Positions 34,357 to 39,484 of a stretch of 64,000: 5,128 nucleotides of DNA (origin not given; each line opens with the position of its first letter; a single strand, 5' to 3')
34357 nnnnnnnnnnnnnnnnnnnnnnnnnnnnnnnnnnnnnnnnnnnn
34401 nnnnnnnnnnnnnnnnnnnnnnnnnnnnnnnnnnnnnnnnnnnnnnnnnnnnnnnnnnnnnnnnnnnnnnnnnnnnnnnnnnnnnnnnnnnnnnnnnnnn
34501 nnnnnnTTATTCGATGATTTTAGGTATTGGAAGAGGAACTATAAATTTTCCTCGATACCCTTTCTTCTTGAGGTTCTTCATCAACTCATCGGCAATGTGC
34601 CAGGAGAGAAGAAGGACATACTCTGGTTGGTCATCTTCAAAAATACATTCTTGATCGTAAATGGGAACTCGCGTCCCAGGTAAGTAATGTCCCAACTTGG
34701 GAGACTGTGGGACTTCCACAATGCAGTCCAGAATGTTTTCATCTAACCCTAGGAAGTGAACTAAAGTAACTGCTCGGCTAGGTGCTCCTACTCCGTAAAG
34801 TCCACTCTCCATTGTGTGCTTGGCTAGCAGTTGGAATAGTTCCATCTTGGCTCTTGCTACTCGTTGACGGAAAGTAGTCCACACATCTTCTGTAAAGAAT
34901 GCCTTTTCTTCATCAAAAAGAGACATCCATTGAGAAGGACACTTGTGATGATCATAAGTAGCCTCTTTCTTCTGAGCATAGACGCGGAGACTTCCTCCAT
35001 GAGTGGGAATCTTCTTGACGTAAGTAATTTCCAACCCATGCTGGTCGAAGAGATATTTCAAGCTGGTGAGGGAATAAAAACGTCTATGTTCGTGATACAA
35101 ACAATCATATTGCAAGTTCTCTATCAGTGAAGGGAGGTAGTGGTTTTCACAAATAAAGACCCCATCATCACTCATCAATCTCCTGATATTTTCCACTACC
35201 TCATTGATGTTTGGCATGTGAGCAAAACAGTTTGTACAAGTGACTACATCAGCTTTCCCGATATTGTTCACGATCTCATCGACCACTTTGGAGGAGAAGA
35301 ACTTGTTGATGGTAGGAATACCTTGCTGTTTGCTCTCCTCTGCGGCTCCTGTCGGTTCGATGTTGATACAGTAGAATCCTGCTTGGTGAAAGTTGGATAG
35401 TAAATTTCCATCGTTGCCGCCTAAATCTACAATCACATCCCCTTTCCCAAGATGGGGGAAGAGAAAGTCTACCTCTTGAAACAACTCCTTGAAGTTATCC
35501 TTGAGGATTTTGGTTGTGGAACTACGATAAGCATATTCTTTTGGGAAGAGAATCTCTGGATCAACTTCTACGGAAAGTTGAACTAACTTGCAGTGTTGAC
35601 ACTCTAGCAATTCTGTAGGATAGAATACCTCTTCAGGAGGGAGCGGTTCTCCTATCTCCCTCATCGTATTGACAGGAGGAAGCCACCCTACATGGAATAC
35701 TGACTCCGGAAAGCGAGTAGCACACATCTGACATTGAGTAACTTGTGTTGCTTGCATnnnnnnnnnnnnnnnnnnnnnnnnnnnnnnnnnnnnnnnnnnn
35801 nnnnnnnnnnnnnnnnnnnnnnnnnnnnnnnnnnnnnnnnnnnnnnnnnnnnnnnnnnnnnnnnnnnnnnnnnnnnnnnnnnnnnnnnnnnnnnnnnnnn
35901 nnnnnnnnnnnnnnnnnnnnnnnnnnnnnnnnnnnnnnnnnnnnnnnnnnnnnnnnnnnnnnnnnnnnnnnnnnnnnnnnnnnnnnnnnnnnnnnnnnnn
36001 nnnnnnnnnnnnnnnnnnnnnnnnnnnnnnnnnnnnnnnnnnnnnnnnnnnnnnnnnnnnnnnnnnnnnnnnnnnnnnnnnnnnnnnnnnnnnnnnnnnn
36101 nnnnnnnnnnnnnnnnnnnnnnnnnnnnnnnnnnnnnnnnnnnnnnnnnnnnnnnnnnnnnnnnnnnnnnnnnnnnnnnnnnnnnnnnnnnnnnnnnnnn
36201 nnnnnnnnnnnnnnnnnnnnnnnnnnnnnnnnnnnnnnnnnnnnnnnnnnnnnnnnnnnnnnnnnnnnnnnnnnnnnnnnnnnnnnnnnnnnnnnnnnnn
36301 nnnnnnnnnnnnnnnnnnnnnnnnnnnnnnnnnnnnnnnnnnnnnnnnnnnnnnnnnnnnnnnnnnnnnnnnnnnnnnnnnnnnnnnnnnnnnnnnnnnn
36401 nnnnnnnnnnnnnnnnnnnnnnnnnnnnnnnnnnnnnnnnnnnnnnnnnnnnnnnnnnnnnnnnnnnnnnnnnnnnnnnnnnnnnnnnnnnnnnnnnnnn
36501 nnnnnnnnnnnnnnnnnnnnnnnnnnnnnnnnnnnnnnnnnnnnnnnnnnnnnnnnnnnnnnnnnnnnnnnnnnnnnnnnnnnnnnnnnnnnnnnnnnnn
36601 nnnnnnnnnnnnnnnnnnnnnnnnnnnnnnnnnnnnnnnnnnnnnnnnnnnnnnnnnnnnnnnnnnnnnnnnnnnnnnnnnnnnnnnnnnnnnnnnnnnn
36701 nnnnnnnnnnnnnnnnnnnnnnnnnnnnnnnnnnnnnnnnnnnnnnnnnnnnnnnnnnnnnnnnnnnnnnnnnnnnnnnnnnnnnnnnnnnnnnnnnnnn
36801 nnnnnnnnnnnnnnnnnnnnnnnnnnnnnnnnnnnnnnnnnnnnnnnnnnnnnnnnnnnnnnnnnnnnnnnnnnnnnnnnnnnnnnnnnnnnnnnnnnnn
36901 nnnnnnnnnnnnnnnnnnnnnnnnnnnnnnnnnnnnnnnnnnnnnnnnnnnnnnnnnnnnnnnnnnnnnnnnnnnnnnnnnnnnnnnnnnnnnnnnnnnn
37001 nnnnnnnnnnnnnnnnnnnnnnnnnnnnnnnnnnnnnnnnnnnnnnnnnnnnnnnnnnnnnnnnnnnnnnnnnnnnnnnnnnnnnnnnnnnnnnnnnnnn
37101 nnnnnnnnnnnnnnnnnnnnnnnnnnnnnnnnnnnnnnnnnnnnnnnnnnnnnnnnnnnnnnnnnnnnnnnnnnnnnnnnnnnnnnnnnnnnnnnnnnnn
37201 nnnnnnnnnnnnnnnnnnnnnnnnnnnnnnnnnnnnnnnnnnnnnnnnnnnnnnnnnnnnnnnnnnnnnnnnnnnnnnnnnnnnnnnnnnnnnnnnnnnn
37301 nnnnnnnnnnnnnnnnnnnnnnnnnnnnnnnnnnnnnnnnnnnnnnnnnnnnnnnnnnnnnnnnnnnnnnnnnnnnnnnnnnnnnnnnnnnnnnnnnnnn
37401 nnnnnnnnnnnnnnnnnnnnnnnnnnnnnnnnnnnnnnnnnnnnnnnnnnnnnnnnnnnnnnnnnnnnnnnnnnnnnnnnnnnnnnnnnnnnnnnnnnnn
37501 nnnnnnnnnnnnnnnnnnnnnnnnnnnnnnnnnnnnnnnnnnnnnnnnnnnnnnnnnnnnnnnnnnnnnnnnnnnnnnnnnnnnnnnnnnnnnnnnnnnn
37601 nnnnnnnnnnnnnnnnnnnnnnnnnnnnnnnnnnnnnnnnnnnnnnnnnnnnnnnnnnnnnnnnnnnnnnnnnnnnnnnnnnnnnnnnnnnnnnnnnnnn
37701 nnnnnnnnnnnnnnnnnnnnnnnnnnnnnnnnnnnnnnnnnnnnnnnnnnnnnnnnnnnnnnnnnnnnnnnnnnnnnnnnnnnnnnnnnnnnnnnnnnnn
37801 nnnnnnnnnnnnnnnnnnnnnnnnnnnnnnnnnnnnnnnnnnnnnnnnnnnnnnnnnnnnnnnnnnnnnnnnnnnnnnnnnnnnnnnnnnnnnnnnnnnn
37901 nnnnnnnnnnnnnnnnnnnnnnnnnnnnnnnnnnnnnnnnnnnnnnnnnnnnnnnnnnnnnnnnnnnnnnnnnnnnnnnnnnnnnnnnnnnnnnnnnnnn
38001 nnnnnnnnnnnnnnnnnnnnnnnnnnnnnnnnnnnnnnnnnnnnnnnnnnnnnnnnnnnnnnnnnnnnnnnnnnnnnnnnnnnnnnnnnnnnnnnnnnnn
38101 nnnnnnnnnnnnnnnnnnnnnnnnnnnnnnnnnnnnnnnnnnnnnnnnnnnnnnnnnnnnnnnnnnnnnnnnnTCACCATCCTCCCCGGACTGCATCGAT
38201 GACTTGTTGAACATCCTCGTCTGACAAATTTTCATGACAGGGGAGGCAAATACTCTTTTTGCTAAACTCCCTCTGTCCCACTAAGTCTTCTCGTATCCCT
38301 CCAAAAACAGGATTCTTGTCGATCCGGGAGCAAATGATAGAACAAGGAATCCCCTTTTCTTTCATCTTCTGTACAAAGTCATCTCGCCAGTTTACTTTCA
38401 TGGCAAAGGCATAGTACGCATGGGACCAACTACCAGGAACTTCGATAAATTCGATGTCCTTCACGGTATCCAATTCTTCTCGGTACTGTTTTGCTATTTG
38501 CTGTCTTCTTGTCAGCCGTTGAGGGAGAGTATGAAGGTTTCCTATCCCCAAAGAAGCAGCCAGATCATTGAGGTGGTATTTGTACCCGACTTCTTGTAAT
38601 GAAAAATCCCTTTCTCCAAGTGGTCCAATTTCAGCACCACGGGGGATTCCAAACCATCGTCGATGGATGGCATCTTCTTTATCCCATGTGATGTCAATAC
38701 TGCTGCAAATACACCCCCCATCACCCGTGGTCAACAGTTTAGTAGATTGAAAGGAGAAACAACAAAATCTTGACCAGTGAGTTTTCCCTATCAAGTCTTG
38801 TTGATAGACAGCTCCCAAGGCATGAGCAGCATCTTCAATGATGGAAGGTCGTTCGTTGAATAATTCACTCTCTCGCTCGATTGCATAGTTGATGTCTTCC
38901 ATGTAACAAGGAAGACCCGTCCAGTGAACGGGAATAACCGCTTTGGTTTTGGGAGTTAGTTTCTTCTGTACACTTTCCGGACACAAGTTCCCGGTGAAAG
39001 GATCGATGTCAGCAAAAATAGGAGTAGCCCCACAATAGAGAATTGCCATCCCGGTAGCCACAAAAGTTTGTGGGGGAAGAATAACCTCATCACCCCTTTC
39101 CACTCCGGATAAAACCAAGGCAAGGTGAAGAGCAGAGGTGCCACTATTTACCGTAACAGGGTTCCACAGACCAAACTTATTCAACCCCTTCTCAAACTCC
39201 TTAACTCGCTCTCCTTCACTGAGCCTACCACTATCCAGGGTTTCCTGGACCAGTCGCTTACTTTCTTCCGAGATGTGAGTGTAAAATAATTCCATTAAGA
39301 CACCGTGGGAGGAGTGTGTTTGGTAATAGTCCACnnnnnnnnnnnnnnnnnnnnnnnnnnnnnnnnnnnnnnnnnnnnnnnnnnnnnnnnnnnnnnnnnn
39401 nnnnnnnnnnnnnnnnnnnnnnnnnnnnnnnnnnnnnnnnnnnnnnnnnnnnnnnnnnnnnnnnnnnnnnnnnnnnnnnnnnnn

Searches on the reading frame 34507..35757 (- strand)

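Call 22: search_protein_families(library=pfam, proteins=[window:34507-35757:-], max_evalue=0.001)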
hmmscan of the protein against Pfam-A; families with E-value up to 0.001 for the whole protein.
window:34507-35757:- (416 aa): 6 families
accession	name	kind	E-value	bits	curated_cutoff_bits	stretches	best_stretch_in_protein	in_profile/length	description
PF08484.17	Methyltransf_14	-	2.5e-32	112.3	23.5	1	251-410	1-160/160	C-methyltransferase C-terminal domain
PF13489.12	Methyltransf_23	-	4.1e-23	82.4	27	1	87-245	4-162/164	Methyltransferase domain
PF08421.16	Methyltransf_13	-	4.6e-10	40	31.3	1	9-71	1-62/62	Putative zinc binding domain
PF08242.18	Methyltransf_12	-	5.5e-09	37.1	30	1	110-201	1-98/98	Methyltransferase domain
PF08241.18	Methyltransf_11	-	3.2e-05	24.9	21.2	1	111-203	2-95/95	Methyltransferase domain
PF13847.12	Methyltransf_31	-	6e-05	23.2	27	1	106-221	4-128/145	Methyltransferase domain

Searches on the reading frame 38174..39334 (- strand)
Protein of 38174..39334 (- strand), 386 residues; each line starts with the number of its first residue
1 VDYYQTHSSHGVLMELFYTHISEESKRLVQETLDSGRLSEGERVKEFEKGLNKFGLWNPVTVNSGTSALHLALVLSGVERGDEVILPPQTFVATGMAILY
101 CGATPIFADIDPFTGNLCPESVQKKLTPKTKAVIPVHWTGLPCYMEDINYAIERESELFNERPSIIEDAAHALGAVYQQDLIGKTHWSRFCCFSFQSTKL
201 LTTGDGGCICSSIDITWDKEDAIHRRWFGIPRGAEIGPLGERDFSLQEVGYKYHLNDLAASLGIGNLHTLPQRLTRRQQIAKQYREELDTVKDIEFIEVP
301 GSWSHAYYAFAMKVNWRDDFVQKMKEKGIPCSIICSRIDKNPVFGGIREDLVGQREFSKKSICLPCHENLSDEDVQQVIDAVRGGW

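Call 22: search_protein_families(library=pfam, proteins=[window:38174-39334:-], max_evalue=0.001)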
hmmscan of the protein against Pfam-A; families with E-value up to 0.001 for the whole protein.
window:38174-39334:- (386 aa): 1 family
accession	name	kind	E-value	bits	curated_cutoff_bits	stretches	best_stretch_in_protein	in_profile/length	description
PF01041.23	DegT_DnrJ_EryC1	-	1.6e-81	274.8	19.8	1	21-383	3-360/360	DegT/DnrJ/EryC1/StrS aminotransferase family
